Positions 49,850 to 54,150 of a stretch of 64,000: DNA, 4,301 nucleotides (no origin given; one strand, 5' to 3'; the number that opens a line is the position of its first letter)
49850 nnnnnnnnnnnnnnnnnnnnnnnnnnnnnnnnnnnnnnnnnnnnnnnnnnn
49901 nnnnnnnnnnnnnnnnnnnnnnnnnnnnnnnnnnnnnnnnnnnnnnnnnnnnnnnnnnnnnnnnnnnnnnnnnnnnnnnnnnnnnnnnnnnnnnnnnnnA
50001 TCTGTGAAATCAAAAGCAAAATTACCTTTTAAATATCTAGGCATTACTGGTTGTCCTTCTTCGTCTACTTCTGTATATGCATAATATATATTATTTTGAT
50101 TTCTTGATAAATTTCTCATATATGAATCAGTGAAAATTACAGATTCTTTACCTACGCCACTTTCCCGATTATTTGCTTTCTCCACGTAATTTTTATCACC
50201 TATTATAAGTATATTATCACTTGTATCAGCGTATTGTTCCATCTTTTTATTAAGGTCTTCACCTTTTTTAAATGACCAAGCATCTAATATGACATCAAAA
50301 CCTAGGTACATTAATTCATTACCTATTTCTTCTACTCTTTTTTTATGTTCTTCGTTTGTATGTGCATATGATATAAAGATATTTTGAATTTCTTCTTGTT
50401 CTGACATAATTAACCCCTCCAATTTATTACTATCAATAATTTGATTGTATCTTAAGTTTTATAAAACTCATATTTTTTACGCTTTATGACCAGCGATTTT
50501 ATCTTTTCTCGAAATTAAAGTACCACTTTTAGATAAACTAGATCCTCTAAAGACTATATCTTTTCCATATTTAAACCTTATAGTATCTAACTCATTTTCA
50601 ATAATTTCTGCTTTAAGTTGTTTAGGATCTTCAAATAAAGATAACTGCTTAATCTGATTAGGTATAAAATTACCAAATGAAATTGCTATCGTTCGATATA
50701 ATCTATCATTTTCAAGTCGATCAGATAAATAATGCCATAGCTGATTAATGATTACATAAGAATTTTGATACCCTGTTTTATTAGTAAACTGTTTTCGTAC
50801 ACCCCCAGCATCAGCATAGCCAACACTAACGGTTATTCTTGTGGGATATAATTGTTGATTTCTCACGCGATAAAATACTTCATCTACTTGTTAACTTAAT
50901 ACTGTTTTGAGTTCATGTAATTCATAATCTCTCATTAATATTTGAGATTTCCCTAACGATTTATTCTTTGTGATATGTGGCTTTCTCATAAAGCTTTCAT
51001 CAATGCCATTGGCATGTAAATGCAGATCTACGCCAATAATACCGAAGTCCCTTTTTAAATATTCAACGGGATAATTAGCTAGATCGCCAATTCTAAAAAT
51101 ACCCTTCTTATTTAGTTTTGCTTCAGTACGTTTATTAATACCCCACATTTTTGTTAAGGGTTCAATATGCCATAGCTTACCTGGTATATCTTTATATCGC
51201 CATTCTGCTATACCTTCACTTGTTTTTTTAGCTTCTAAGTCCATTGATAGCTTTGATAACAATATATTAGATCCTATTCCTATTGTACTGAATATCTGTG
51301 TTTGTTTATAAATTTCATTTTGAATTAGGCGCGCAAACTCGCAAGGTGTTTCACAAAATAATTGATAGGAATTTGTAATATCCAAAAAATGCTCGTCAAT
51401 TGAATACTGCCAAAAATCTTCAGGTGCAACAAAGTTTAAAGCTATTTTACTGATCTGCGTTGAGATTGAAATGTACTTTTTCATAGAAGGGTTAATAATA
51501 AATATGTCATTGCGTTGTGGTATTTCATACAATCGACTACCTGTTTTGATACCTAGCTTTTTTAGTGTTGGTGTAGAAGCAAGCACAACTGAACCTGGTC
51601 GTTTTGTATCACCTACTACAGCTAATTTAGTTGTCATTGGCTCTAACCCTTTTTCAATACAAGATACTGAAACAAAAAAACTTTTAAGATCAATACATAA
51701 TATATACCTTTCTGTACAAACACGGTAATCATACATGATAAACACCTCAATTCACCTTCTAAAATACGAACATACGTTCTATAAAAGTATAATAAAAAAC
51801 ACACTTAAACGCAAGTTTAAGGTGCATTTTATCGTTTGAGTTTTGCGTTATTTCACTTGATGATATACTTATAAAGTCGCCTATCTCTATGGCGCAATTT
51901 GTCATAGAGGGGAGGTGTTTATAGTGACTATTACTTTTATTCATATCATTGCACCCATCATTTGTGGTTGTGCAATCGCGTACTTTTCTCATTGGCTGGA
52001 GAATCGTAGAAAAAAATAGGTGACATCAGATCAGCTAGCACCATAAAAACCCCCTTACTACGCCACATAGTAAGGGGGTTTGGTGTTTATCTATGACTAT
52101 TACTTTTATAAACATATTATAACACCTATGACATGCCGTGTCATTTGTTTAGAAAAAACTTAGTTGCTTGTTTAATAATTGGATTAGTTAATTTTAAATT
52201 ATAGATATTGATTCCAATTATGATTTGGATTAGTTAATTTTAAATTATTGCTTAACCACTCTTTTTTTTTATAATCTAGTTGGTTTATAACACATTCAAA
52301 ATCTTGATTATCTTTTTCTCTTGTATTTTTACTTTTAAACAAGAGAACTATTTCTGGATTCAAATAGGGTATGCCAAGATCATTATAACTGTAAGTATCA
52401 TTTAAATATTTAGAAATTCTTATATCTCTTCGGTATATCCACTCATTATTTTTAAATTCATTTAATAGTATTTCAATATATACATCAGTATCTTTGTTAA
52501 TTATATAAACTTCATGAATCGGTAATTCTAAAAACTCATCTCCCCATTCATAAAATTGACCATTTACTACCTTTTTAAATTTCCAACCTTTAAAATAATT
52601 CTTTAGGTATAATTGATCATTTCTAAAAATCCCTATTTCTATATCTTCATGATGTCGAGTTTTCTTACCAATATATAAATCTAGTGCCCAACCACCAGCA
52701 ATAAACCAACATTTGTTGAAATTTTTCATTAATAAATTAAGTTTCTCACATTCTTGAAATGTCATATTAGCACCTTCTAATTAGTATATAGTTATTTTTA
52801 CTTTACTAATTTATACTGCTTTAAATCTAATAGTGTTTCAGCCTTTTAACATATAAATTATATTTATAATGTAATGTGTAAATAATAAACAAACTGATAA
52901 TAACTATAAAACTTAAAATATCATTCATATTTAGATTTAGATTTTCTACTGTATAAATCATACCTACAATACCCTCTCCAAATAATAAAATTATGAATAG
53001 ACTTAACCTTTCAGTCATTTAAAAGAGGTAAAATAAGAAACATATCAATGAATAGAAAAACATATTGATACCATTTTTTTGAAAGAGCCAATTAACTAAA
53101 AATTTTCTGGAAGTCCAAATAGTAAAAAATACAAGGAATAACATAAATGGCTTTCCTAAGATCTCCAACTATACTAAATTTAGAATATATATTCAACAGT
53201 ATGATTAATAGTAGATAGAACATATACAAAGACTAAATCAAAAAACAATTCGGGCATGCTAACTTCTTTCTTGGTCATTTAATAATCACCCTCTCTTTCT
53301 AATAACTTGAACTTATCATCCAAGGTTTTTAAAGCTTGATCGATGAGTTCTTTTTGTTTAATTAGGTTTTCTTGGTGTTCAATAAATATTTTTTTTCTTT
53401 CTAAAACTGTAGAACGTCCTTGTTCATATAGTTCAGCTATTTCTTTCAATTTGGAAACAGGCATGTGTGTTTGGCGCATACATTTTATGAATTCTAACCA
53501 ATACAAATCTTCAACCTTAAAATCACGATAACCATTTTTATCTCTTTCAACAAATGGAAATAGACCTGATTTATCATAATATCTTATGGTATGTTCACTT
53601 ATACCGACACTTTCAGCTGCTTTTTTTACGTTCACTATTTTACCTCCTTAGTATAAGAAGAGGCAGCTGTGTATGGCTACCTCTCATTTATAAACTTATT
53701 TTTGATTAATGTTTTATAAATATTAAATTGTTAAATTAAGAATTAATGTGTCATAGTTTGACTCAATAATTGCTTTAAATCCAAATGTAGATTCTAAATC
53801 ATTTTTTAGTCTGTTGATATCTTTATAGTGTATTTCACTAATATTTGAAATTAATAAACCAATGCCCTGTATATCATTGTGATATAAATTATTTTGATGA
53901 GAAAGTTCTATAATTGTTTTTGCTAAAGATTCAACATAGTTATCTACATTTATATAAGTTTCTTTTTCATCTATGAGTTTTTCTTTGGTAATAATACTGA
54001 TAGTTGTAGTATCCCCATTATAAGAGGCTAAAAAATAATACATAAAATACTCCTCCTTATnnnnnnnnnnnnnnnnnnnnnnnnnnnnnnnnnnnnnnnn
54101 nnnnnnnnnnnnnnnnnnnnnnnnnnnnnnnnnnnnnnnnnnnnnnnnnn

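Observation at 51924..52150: Intact Fst/PepA1-like type I toxin (31 aa) not in the ORF track, overlapped by a spurious 77-aa antisense ORF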

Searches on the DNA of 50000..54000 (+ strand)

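Call 9: search_dna_similar(query=window:50000-54000:+, collection=plasmids, mode=near, max_rows=15)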
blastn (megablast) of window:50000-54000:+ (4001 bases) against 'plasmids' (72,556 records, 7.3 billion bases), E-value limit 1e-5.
Records with a match: 4; places in all: 6; records where one place covers at least 80% of the query: 0.
Best place of each record, by identity: 95-99% 2; 90-95% 1; 60-80% 1.
By first word of the organism name: Mammaliicoccus 4.
By predicted mobility (MOB-suite, as given by PLSDB): non-mobilizable 3; mobilizable 1.
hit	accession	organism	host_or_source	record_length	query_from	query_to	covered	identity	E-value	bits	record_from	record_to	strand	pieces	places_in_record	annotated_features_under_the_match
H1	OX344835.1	Mammaliicoccus lentus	Mus musculus,ear skin from SPF mouse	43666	1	2158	54%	96.3%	0e+0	3541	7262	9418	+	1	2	record has no annotation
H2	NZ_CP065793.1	Mammaliicoccus sciuri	duck,single cell,viscera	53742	1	910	23%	95.7%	0e+0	1465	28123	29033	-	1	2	hypothetical protein | toll/interleukin-1 receptor domain-containing protein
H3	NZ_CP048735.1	Mammaliicoccus sciuri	pork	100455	815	1825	25%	75.0%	1e-122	449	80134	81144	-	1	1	none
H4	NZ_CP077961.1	Mammaliicoccus sciuri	genome,bioaerosol of a chicken farm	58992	3201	3999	20%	94.6%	0e+0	1236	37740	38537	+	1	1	hypothetical protein | MerR family transcriptional regulator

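Call 74: get_annotated_region(hit=H3, flank=1500)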
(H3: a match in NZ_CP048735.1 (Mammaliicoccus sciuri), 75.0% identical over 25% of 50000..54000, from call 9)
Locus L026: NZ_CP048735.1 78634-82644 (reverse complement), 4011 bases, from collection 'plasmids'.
description: Mammaliicoccus sciuri strain NWAF26 plasmid pNW26-2, complete sequence
organism: Mammaliicoccus sciuri (NCBI taxid 1296)
taxonomy: Bacteria; Bacillota; Bacilli; Bacillales; Staphylococcaceae; Mammaliicoccus; Mammaliicoccus sciuri
host: -; source: pork; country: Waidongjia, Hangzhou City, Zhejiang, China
typing (MOB-suite, as given by PLSDB): mobilizable; relaxase MOBP
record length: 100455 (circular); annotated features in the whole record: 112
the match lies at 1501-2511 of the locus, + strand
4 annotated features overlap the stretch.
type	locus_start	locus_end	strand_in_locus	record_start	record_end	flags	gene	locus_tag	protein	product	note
CDS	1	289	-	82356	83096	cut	-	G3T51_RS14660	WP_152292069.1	hypothetical protein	-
CDS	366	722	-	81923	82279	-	-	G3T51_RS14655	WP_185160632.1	hypothetical protein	-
CDS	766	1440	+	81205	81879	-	-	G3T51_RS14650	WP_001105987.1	IS6-like element IS257 family transposase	-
CDS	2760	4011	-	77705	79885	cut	-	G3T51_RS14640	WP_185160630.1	hypothetical protein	-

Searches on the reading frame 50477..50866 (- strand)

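Call 26: search_protein_families(library=pfam, proteins=[window:50477-50866:-], max_evalue=0.001)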
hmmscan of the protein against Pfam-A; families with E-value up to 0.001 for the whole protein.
window:50477-50866:- (129 aa): 1 family
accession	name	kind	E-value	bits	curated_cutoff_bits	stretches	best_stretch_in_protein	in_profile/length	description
PF11799.13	IMS_C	-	1.2e-05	26.1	20.7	1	1-77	35-109/109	impB/mucB/samB family C-terminal domain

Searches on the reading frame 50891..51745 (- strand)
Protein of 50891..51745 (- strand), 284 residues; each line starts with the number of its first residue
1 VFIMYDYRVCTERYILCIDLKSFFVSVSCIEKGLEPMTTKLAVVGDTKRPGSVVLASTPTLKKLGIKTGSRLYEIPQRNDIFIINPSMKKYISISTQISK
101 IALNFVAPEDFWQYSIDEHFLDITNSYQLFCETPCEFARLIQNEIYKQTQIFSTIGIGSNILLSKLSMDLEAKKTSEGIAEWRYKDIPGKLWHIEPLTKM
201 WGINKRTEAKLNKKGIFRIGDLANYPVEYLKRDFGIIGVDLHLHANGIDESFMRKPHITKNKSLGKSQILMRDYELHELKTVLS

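Call 3: search_protein_families(library=pfam, proteins=[window:50891-51745:-], max_evalue=1)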
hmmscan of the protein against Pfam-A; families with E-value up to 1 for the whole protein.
window:50891-51745:- (284 aa): 6 families
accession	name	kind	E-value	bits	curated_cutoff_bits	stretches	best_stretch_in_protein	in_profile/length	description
PF00817.25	IMS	-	2e-28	99.6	23.2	1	18-168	1-147/148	impB/mucB/samB family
PF11798.14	IMS_HHH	-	9.8e-08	32.2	24.4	1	184-216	1-32/32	IMS family HHH motif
PF21999.2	IMS_HHH_1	-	1.9e-07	31.8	27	1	202-249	5-53/53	DNA polymerase-iota, thumb domain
PF01707.22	Peptidase_C9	-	0.031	14.3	25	1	134-220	68-149/202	Peptidase family C9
PF08084.16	PROCT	-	0.17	12.3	23.6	1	49-137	8-94/123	PROCT (NUC072) domain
PF14520.12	HHH_5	-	0.21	12.5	27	1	195-231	2-38/57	Helix-hairpin-helix domain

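Call 4: search_protein_families(library=ncbifam, proteins=[window:50891-51745:-], max_evalue=1)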
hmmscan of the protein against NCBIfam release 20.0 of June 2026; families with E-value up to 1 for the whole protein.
window:50891-51745:- (284 aa): 11 families
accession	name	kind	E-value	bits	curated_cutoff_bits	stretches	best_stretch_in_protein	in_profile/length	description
NF002848.0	PRK03103.1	subfamily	2.6e-62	210.6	381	1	12-282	3-270/410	DNA polymerase IV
NF002492.0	PRK01810.1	equivalog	7.5e-44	150.1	399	1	10-282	7-272/412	DNA polymerase IV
NF002677.0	PRK02406.1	equivalog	5.1e-28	98.2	256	1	12-274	5-257/357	DNA polymerase IV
NF010731.0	PRK14133.1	equivalog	9.5e-27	94.1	362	1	12-277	2-253/352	DNA polymerase IV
NF002751.0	PRK02794.1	equivalog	3.2e-21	75.7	371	1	17-260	42-276/425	DNA polymerase IV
NF003015.0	PRK03858.1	subfamily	1.1e-20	74.1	367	1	11-273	5-253/399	DNA polymerase IV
NF002955.0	PRK03609.1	subfamily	3.6e-20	72.3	431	1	18-237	5-221/422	translesion error-prone DNA polymerase V subunit UmuC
NF002882.0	PRK03348.1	equivalog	1.1e-17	64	389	1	11-261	3-247/461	DNA polymerase IV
NF002883.0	PRK03352.1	equivalog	1.7e-16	60.4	330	1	12-263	4-247/347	DNA polymerase IV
NF002292.0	PRK01216.1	equivalog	9.5e-15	54.5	339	1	15-235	3-218/351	DNA polymerase IV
NF033714.1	blaBBI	exception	0.051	13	625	1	53-97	231-273/304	BBI family class A beta-lactamase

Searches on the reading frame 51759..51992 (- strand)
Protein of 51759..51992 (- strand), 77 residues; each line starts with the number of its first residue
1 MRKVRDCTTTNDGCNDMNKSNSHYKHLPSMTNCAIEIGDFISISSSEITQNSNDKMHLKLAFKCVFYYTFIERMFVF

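Call 3: search_protein_families(library=pfam, proteins=[window:51759-51992:-], max_evalue=1)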
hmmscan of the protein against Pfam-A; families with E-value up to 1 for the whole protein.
window:51759-51992:- (77 aa): 0 families

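Call 4: search_protein_families(library=ncbifam, proteins=[window:51759-51992:-], max_evalue=1)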
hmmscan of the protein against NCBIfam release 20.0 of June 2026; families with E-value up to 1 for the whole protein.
window:51759-51992:- (77 aa): 0 families
